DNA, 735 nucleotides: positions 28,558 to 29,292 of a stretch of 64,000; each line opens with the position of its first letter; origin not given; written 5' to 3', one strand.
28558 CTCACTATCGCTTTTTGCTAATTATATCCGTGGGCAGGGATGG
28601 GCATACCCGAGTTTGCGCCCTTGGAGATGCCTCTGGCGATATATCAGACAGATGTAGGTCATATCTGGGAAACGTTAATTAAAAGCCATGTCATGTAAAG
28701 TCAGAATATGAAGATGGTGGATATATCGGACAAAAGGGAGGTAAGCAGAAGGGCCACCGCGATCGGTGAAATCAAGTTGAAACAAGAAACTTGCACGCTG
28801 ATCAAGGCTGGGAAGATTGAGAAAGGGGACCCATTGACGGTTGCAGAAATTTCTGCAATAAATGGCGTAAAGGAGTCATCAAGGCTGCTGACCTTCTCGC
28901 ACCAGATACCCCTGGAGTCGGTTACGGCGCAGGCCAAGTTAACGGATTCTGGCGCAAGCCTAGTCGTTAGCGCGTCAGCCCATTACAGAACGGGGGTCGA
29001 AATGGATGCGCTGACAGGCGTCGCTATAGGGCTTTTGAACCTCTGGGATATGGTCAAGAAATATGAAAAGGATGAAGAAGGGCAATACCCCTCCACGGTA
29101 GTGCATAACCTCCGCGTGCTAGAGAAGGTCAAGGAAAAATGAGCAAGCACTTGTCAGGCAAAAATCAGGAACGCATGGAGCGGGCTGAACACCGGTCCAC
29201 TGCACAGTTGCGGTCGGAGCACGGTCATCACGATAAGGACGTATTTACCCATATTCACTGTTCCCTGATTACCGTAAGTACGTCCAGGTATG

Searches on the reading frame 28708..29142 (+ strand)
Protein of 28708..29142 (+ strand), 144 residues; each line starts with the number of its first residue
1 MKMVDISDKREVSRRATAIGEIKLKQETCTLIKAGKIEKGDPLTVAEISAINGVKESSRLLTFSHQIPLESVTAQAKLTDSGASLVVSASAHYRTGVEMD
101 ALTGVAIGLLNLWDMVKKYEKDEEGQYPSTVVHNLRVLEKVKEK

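Call 29: find_encoding_contigs(protein=window:28708-29142:+, flank=10000, max_places=1)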
Protein window:28708-29142:+ (144 aa): 19 contigs read that carry it; 1 place shown.
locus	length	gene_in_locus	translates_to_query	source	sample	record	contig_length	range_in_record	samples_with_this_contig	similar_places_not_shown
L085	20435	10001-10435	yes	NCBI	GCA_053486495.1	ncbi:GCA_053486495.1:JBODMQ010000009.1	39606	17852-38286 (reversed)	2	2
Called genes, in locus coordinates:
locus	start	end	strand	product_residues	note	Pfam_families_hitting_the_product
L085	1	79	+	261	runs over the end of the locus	-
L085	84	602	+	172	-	-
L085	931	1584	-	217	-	-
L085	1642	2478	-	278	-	PF01261:AP_endonuc_2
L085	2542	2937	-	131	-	-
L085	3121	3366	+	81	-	-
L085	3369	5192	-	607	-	PF02934:GatB_N, PF02938:GAD (weak), PF02637:GatB_Yqey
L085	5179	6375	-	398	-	PF18195:GatD_N, PF00710:Asparaginase, PF17763:Asparaginase_C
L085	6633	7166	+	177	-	PF12844:HTH_19 (faint), PF13560:HTH_31 (weak), PF01381:HTH_3 (weak), PF13413:HTH_25 (faint), PF00571:CBS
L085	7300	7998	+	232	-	-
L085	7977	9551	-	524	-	PF23613:ELP3_N, PF04055:Radical_SAM, PF16199:Radical_SAM_C, PF00583:Acetyltransf_1 (weak)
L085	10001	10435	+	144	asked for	PF01967:MoaC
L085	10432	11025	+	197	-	PF00994:MoCF_biosynth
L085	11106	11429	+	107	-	-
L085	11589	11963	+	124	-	PF00507:Oxidored_q4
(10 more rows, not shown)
